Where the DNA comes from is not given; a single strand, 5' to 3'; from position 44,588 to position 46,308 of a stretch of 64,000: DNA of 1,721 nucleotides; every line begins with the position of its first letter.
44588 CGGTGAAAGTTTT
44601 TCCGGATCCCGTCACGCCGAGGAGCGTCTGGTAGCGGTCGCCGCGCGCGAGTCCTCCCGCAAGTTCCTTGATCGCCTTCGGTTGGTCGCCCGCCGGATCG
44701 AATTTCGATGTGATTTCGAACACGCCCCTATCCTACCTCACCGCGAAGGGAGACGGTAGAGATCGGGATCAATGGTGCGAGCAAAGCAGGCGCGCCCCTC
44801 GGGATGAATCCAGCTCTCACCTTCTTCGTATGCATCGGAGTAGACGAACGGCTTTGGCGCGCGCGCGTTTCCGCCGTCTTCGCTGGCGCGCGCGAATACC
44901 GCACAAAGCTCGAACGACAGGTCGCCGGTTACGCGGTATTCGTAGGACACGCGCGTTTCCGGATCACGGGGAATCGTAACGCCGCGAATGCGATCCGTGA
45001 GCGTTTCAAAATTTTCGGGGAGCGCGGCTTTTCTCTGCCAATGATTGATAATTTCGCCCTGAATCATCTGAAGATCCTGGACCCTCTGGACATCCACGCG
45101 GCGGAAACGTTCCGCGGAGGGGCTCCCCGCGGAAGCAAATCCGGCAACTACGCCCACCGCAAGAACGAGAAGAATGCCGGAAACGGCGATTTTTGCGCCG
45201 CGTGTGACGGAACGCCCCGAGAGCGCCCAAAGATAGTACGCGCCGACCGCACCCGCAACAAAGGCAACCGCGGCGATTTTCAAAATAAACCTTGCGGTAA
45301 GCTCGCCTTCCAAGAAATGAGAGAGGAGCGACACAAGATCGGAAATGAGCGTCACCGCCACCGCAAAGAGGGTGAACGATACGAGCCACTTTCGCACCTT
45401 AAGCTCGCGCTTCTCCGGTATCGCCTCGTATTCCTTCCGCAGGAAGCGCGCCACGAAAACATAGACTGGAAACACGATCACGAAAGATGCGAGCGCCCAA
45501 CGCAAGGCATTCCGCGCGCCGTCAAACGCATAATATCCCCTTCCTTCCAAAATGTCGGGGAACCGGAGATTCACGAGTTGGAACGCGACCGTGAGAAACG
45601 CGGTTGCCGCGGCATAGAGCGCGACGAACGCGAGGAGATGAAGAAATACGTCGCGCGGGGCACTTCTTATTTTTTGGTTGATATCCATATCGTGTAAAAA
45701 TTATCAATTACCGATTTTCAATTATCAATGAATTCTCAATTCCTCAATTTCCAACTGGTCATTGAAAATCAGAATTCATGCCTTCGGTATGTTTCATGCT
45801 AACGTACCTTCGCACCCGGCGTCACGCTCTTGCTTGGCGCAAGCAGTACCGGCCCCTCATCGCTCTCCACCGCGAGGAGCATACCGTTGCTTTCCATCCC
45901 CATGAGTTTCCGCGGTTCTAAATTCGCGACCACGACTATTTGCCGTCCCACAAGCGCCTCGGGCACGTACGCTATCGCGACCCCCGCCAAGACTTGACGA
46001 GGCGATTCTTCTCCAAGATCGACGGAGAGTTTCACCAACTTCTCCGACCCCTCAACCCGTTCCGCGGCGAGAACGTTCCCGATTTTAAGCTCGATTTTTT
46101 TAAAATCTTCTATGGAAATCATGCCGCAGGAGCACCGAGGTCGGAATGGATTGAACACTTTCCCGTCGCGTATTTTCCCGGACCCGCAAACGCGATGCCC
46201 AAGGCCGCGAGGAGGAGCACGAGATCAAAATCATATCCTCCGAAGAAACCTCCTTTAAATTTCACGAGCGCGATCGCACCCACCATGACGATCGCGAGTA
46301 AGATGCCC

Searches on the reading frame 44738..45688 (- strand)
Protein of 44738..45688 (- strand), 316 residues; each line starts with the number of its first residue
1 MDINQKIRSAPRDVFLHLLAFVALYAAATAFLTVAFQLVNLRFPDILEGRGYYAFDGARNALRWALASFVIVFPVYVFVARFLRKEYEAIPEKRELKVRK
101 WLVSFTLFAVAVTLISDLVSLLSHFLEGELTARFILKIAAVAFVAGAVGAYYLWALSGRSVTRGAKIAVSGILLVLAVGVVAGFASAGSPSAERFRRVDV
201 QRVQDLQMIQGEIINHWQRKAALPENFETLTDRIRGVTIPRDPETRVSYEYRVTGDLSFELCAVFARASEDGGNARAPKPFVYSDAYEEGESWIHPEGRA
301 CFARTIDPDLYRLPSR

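Call 73: search_protein_families(library=pfam, proteins=[window:44738-45688:-], max_evalue=0.001)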
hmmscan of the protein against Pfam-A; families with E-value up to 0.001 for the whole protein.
window:44738-45688:- (316 aa): 1 family
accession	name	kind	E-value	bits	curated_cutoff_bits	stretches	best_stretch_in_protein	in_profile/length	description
PF18920.5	DUF5671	-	1.3e-20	74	28.4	1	13-151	1-131/132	Domain of unknown function (DUF5671)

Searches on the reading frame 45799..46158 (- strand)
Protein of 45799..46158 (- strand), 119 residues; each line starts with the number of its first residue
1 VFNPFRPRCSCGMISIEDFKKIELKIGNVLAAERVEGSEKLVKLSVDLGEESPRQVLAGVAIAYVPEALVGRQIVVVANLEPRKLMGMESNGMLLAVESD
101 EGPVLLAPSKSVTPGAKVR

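Call 73: search_protein_families(library=pfam, proteins=[window:45799-46158:-], max_evalue=0.001)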
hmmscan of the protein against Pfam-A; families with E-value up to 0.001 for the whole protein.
window:45799-46158:- (119 aa): 1 family
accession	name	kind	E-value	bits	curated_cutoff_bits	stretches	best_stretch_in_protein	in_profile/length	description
PF01588.26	tRNA_bind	-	1.3e-27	96.1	27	1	24-117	1-96/96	Putative tRNA binding domain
